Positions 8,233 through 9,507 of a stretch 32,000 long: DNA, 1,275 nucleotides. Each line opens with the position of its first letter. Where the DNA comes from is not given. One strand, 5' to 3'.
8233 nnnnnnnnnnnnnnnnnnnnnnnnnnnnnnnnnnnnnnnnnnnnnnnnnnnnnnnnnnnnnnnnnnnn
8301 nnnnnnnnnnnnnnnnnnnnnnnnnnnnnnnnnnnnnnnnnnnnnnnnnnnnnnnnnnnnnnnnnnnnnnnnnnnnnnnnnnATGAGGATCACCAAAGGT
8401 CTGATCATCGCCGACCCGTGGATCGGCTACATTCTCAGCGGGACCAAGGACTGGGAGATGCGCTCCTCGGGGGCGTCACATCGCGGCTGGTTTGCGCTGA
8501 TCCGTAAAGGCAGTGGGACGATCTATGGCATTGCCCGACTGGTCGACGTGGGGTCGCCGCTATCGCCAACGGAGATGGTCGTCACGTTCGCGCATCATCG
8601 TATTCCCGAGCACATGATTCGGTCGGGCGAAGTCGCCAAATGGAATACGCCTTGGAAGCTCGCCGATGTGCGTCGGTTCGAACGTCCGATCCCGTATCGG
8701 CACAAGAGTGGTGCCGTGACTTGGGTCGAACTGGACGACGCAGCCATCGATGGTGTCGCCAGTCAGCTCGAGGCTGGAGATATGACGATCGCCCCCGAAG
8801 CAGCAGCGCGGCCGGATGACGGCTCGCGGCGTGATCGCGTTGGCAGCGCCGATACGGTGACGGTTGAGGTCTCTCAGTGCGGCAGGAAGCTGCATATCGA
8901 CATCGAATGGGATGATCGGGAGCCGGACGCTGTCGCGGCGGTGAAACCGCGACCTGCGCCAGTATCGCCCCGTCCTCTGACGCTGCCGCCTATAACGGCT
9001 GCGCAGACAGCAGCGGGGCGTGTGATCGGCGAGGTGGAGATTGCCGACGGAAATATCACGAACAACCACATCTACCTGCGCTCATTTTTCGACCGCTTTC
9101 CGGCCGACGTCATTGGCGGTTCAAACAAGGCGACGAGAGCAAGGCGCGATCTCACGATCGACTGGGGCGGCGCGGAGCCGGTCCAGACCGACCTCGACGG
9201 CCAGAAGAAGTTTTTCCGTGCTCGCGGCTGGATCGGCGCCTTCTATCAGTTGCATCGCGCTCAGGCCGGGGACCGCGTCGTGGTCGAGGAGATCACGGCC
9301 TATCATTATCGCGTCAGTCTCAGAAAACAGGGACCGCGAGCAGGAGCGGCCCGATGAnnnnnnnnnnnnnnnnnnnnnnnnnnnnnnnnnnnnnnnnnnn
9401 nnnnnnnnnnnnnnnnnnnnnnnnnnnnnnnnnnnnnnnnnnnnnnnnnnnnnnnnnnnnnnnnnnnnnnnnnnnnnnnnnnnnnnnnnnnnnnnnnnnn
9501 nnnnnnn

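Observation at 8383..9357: ASCH (PUA-like reader) fused to an unassigned B3/EcoRII-N-like C-terminal domain inside the operon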

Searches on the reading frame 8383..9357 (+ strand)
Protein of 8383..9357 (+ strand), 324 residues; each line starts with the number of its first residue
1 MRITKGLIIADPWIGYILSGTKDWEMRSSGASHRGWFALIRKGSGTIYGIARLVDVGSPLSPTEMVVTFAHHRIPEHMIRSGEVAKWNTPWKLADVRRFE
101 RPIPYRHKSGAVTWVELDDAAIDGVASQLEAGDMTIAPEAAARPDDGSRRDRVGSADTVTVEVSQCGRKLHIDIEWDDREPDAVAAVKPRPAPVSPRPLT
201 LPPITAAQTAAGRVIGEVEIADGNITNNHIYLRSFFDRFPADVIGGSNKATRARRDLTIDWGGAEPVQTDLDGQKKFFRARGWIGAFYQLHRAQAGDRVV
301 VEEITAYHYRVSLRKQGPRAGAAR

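Call 3: search_protein_families(library=pfam, proteins=[window:8383-9357:+], max_evalue=0.01)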
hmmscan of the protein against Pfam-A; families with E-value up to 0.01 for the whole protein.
window:8383-9357:+ (324 aa): 1 family
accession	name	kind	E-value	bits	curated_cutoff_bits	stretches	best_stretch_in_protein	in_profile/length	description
PF04266.20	ASCH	-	0.0056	17.8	21.2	0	9-77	3-70/103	ASCH domain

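Call 4: search_protein_families(library=padloc, proteins=[window:8383-9357:+], max_evalue=0.01)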
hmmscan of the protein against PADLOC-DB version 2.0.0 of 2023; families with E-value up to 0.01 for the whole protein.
window:8383-9357:+ (324 aa): 0 families

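Call 5: search_protein_families(library=ncbifam, proteins=[window:8383-9357:+], max_evalue=1)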
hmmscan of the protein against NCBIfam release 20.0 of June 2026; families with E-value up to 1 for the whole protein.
window:8383-9357:+ (324 aa): 0 families

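Call 7: find_homologous_proteins(query=window:8383-9357:+)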
Query window:8383-9357:+ (324 aa): 468 proteins with E <= 0.001 among 5523 candidates; the best 120 are listed.
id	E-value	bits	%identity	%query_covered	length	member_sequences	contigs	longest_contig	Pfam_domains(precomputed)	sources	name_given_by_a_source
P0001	5.4e-203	691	94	100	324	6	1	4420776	-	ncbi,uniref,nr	ncbi:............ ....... [Sphingopyxis sp. 113P3]|uniref:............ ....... n=1 Tax=Sphingopyxis 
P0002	4.5e-176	603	80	100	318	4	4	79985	-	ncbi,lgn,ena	-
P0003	3.6e-172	590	80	100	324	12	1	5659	-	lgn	-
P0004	5.1e-168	576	79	98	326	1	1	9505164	-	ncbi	ncbi:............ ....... ACVWZM_009111 [Bradyrhizobium sp. USDA 4501]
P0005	4.6e-165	567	76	100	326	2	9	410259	-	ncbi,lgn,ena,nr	ncbi:MAG: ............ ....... BGO57_14725 [Sphingomonadales bacterium 63-6]|nr:MAG: hypothetical pr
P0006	1.1e-163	562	77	98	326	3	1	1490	-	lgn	-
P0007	4.7e-163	560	76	100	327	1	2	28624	-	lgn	-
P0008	4.3e-161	554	76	98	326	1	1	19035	-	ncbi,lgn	-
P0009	7.3e-160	550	75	98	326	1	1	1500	-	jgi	-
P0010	6.2e-159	546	74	100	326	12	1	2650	-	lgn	-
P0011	2.1e-157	541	73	100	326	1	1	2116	-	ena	-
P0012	3.6e-157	541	75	99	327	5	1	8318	-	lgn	-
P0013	4.3e-157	540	74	99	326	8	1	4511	-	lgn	-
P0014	9.4e-157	539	75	98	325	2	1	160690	-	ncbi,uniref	ncbi:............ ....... NKH98_17775 [Mesorhizobium sp. M0833]|uniref:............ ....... n=1 Tax=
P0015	1.7e-156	539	73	100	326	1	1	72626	-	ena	-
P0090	5.5e-105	369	53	97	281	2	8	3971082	-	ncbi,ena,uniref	ncbi:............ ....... [Rhodoblastus sp.]|uniref:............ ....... n=1 Tax=Rhodoblastus sp. Ta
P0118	2.4e-98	347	50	98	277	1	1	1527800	-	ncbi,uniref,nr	ncbi:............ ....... GCM10007276_08830 [Agaricicola taiwanensis]|uniref:ASCH domain-containing 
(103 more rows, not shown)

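Call 14: search_solved_structures(query=A1, max_evalue=10, show_alignments=2)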
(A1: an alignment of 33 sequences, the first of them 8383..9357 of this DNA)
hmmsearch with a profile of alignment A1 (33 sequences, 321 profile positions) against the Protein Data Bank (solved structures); distinct sequences matched with E-value up to 10: 4.
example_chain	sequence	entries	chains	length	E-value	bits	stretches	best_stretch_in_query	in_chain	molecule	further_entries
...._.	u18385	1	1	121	1.6e-14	57.4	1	6-119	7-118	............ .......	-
2dp9_A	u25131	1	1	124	1.7e-14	57.3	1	6-119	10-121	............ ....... TTHA0113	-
5x55_A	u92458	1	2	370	0.087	15.6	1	148-239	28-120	Probable uracil-DNA glycosylase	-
4aqz_A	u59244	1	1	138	1.4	11.6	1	62-101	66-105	TYPE IV PILUS BIOGENESIS AND COMPETENCE PROTEIN PILQ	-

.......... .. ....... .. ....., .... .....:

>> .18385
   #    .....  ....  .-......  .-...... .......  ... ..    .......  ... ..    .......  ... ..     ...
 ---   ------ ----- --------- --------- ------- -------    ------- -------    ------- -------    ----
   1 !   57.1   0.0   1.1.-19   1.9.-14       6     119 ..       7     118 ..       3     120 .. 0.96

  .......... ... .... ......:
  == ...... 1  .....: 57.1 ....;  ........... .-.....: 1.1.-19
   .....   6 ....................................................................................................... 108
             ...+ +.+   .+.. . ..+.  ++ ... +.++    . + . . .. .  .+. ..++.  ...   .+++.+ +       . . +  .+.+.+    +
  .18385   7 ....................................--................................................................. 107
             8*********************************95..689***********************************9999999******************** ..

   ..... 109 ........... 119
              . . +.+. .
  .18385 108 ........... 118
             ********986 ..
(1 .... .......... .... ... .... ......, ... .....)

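Call 16: find_encoding_contigs(protein=P0090, flank=10000, max_places=3)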
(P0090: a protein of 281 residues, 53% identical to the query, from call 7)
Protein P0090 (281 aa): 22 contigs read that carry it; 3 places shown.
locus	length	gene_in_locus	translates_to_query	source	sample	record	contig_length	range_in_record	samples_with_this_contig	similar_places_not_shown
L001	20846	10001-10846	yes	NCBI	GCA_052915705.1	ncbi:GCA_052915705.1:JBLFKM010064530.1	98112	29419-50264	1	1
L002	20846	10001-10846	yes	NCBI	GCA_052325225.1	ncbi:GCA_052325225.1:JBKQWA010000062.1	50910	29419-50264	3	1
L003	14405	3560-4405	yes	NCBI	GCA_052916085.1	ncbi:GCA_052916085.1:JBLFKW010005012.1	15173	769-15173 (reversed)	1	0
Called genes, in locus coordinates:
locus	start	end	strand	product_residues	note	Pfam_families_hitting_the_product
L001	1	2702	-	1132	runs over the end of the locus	PF00580:UvrD-helicase, PF13245:AAA_19, PF13538:UvrD_C_2 (faint), PF13361:UvrD_C, PF12705:PDDEXK_1 (weak)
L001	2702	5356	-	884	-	PF12705:PDDEXK_1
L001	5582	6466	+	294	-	PF26109:WHD_BrxR, PF13280:WYL, PF26107:BrxR_CTD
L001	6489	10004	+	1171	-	PF00176:SNF2-rel_dom, PF04851:ResIII, PF00270:DEAD, PF00271:Helicase_C, PF13020:NOV_C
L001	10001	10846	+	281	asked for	-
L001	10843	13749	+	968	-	PF06634:DUF1156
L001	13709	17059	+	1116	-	PF18731:HEPN_Swt1, PF04465:DUF499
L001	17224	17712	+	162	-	PF08847:Crr6 (weak)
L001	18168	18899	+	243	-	PF03466:LysR_substrate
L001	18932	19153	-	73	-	PF10038:DUF2274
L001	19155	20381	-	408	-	PF03743:TrbI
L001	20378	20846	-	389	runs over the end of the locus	PF03524:CagX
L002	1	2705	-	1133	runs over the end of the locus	PF00580:UvrD-helicase, PF13245:AAA_19, PF13538:UvrD_C_2 (faint), PF13361:UvrD_C, PF12705:PDDEXK_1 (weak)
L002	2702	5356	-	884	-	PF12705:PDDEXK_1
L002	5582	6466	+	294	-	PF26109:WHD_BrxR, PF13280:WYL, PF26107:BrxR_CTD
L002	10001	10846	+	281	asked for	-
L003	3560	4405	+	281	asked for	-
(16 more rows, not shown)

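Call 17: find_encoding_contigs(protein=P0118, flank=10000, max_places=3)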
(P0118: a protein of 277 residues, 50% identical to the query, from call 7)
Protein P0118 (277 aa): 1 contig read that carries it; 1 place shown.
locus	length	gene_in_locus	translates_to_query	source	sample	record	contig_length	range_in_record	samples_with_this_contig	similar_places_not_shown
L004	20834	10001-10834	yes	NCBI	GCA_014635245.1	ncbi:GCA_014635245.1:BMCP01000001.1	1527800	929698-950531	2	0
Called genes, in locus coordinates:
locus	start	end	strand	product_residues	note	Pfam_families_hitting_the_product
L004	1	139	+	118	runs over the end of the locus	-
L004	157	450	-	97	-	-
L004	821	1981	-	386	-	PF01734:Patatin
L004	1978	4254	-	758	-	PF14457:Prok-E2_A, PF00899:ThiF, PF14464:Prok-JAB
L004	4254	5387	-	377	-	-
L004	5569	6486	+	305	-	PF26109:WHD_BrxR, PF13280:WYL, PF26107:BrxR_CTD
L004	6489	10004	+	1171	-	PF00176:SNF2-rel_dom, PF00270:DEAD, PF04851:ResIII, PF00271:Helicase_C, PF13020:NOV_C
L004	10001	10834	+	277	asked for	-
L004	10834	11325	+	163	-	-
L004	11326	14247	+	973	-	PF06634:DUF1156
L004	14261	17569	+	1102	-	PF18731:HEPN_Swt1, PF04465:DUF499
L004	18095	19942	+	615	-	PF02195:ParB_N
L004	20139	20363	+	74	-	PF13560:HTH_31 (weak), PF01381:HTH_3 (weak)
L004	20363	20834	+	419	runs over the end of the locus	PF13657:Couple_hipA, PF07804:HipA_C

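Call 23: predict_structure(alignment_id=A1)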
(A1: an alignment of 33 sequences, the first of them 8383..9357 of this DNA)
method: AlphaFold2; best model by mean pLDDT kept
length: 324 residues; sequences in the alignment: 33
mean_pLDDT: 80.0   pTM: 0.42
mean pLDDT of the five models: 80.0, 78.2, 77.8, 77.7, 74.3
residues with pLDDT >= 90: 153; 70-90: 100; 50-70: 20; < 50: 51
segments of 3 or more residues with pLDDT < 50: 141-156, 180-209, 320-324
pLDDT, mean of each block of 10 residues (from residue 1): 90 92 74 83 93 85 84 82 75 91 85 87 93 72 40 52 82 71 41 40 38 91 94 96 89 95 95 93 95 97 97 83 43
secondary structure, 60 per line:
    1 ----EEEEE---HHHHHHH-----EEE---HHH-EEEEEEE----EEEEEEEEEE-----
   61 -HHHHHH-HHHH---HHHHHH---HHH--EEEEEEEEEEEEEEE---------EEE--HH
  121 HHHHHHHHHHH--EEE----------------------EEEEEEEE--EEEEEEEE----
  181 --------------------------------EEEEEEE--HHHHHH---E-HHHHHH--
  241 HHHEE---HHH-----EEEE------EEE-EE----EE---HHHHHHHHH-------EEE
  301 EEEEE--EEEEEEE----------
elements in order: E5-9 H13-19 E25-27 E35-41 E46-55 H62-67 H69-72 H76-81 E90-104 E114-116 H119-131 E134-136 E159-166 E169-176 E213-219 H222-227 H233-238 E257-260 E267-269 H282-290 E298-305 E308-314

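Call 49: find_related_loci(query=A1, collection=genome_contigs, flank=10000)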
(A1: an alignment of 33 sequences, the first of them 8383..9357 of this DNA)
Query A1 (324 aa) in genome_contigs; peptide patterns used: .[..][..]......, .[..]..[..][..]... (x = any residue, [..] = any of these).
56 stretches matched a pattern; 51 encode a relative of the query (tblastn E <= 1e-3); 51 distinct loci.
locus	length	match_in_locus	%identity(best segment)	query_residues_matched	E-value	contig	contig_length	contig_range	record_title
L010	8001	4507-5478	81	1-324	1e-168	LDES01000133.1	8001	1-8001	Sphingomonas sp. Y57 scaffold133, whole genome shotgun sequence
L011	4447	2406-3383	76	1-323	2e-171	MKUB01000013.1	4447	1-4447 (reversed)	MAG: Sphingomonadales bacterium 63-6 scnpilot_p_inoc_scaffold_10763, whole genome shotgun sequence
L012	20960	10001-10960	75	1-317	1e-161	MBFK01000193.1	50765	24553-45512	Sinorhizobium shofinae strain CCBAU 251167 C3163, whole genome shotgun sequence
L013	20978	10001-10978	73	1-323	9e-159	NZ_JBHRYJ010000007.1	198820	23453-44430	Ferrovibrio xuzhouensis strain KCTC 42182 spades_K_25_97_7, whole genome shotgun sequence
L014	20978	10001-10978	73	1-323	1e-158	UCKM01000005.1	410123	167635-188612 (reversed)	Rhizobiales bacterium isolate AFS091992 genome assembly, contig: contig_5, whole genome shotgun sequence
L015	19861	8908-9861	74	1-317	2e-157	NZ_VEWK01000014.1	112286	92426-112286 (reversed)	Brucella pecoris strain 08RB2639 contig14, whole genome shotgun sequence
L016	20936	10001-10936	70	1-317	5e-142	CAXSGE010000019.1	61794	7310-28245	MAG: uncultured Acetobacteraceae bacterium isolate private_VT22_metawrap_bin.11 genome assembly, contig: private_VT22_me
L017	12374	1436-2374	63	1-313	7e-132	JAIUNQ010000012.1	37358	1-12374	MAG: Proteobacteria bacterium isolate BEIJ3 spades-bin.36~NODE_1737_length_37358_cov_8.32927, whole genome shotgun seque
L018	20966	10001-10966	65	3-323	3e-131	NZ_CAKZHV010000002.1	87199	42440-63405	MAG: uncultured Sphingomonas sp. isolate SRR6145073_bin.43_CONCOCT_v1.1_MAG ERZ1023194.37, whole genome shotgun sequence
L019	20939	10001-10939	63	1-313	1e-130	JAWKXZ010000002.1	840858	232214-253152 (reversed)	MAG: Sphingobium sp. isolate AC1.95 AC1.95.fa-2, whole genome shotgun sequence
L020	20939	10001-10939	62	1-313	9e-131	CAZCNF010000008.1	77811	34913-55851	MAG TPA_asm: uncultured Porphyrobacter sp. isolate binchicken_co311_111 genome assembly, contig: NODE_594_length_77811_c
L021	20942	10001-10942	64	3-317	2e-129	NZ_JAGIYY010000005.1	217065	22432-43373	Tianweitania sediminis strain Z8 contig5, whole genome shotgun sequence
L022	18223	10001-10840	57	1-315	1e-108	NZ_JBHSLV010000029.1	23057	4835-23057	Bosea vestrisii strain CCUG 43114 velvet_auto_61_29, whole genome shotgun sequence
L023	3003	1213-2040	56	3-317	9e-111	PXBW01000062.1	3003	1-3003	MAG: candidate division WS1 bacterium isolate T3Sed10_264 T3-Sed10-C103201, whole genome shotgun sequence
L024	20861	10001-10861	55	1-313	3e-107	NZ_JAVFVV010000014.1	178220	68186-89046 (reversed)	Mesorhizobium sp. LHD-90 LHD.90_ctg14, whole genome shotgun sequence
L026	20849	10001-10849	52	1-316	7e-101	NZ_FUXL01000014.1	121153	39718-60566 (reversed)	Consotaella salsifontis strain USBA 369, whole genome shotgun sequence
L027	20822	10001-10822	50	1-317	2e-99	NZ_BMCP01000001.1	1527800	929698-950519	Agaricicola taiwanensis strain CCM 7684 sequence01, whole genome shotgun sequence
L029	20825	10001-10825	50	1-315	3e-94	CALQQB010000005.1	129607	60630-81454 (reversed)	MAG: Phenylobacterium deserti isolate HRS-HS9-bin-180 genome assembly, contig: HRS-HS9-C36, whole genome shotgun sequenc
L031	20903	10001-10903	50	3-318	3e-92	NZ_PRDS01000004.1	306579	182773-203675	Albidovulum inexpectatum strain DSM 12048 LV82DRAFT_scaffold00004.4, whole genome shotgun sequence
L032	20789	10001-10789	48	3-324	9e-87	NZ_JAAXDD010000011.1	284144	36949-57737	Rhizobium leguminosarum strain SiuDiyapA Scaffold_11, whole genome shotgun sequence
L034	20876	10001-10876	44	1-323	3e-83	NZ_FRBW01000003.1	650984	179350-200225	Roseibium suaedae strain DSM 22153, whole genome shotgun sequence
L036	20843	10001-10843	44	1-314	1e-77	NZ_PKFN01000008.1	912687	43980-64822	Yoonia maritima strain YPC211 Contig_0000008, whole genome shotgun sequence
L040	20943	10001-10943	60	2-303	3e-100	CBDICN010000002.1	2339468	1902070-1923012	MAG: Beijerinckiaceae bacterium isolate ce69e74a-9097-49dd-a101-3a80195df0be genome assembly, contig: contig_2, whole ge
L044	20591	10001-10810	52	3-317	2e-95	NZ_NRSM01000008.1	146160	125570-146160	Ectothiorhodospira shaposhnikovii strain DSM 243 scaffold0008, whole genome shotgun sequence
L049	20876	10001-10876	33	1-315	2e-46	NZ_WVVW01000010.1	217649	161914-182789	Pseudomaricurvus sp. HS19 contig10, whole genome shotgun sequence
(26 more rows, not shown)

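Call 52: search_protein_families(library=pfam, proteins=[L034:4454-5527:+, L034:5524-6861:+, L034:6854-9976:+, L034:11248-12021:+, L034:11994-13643:+, L032:5328-6803:+, L032:6814-9909:+, L036:6702-9977:+, L049:8654-9832:+, L049:10928-12622:+], max_evalue=0.001)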
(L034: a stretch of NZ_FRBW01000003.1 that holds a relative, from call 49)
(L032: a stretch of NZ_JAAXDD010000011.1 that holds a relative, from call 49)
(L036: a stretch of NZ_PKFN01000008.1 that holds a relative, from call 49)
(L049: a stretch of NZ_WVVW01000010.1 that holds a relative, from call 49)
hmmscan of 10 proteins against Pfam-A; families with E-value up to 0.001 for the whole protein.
L034:4454-5527:+ (357 aa): 9 families
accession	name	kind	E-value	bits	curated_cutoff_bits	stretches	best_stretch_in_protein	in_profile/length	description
PF00691.25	OmpA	-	2.5e-09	37.8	27.2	1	251-326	32-98/98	OmpA family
PF08614.16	ATG16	-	8.4e-07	29.8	33.7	1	45-149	53-157/200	Autophagy protein 16 (ATG16)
PF23203.1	KIF21A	-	1.6e-05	25.2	28.5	1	70-141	24-95/161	KIF21A-like domain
PF09728.14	Taxilin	-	3e-05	23.8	30.3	1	64-129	236-301/302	Myosin-like coiled-coil protein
PF04108.17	ATG17_like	-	6.3e-05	23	43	1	53-168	149-277/355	Autophagy protein ATG17-like domain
PF13851.11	GAS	-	0.00016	21.6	32.3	1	54-150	35-127/200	Growth-arrest specific micro-tubule binding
PF11932.13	DUF3450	-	0.00037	20.3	32.6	1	30-132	8-110/241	Protein of unknown function (DUF3450)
PF14932.11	HAUS-augmin3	-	0.00066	19.7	29.4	0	53-162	67-176/260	HAUS augmin-like complex subunit 3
PF09762.14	CCDC93_CC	-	0.00094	18.7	30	0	44-150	128-236/429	CCDC93 coiled-coil domain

L034:5524-6861:+ (445 aa): 1 family
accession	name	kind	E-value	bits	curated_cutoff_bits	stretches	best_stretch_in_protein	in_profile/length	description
PF15611.11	EH_Signature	-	3e-49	168.9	27.5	1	53-441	24-420/423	EH_Signature domain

L034:6854-9976:+ (1040 aa): 3 families
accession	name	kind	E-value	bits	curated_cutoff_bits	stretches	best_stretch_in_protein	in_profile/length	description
PF00176.29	SNF2-rel_dom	-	5.3e-42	144.3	24.9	1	506-781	1-250/290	SNF2-related domain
PF00271.37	Helicase_C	-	1.2e-15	58.2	23.5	1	827-944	3-110/110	Helicase conserved C-terminal domain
PF04851.21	ResIII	-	0.00066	20.1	22.5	0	506-693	7-163/164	Type III restriction enzyme, res subunit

L034:11248-12021:+ (257 aa): 3 families
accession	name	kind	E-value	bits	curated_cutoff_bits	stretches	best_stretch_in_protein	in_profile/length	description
PF05175.20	MTS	-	6e-06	26.4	23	1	41-141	9-107/170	Methyltransferase small domain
PF06325.19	PrmA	-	7.1e-06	26.2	22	1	50-139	149-233/296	Ribosomal protein L11 methyltransferase (PrmA)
PF13649.12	Methyltransf_25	-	2.2e-05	25.5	27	1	68-147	1-81/97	Methyltransferase domain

L034:11994-13643:+ (549 aa): 1 family
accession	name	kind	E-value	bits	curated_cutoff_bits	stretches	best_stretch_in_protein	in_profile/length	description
PF00497.25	SBP_bac_3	-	2.1e-18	66.8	26.4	1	74-239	1-124/132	Bacterial extracellular solute-binding proteins, family 3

L032:5328-6803:+ (491 aa): 1 family
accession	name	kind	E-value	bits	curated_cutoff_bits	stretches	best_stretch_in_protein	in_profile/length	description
PF15611.11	EH_Signature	-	2.7e-53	182.2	27.5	1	91-470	16-382/423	EH_Signature domain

L032:6814-9909:+ (1031 aa): 3 families
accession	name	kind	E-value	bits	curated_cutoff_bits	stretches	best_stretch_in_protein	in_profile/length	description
PF00176.29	SNF2-rel_dom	-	1.3e-43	149.7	24.9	1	496-772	1-251/290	SNF2-related domain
PF00271.37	Helicase_C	-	7.9e-16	58.7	23.5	1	820-934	6-110/110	Helicase conserved C-terminal domain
PF04851.21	ResIII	-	1.7e-06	28.4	22.5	1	492-683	3-163/164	Type III restriction enzyme, res subunit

L036:6702-9977:+ (1091 aa): 3 families
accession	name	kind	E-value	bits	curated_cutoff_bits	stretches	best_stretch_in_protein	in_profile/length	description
PF00176.29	SNF2-rel_dom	-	1.8e-40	139.3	24.9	1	558-833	1-250/290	SNF2-related domain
PF00271.37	Helicase_C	-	6.2e-15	55.8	23.5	1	880-996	4-110/110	Helicase conserved C-terminal domain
PF04851.21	ResIII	-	1.3e-05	25.6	22.5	1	555-745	4-163/164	Type III restriction enzyme, res subunit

L049:8654-9832:+ (392 aa): 1 family
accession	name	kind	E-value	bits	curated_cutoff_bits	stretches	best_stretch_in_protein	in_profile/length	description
PF01420.25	Methylase_S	-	9.6e-44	150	22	2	2-169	6-166/168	Type I restriction modification DNA specificity domain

L049:10928-12622:+ (564 aa): 2 families
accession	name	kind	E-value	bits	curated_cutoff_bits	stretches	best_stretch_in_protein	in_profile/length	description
PF03235.19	GmrSD_N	-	1.3e-27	97.6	33.2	1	8-254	1-197/199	GmrSD restriction endonuclease, N-terminal domain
PF07510.16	GmrSD_C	-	0.00075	19.8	23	0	461-509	44-100/138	GmrSD restriction endonucleases, C-terminal domain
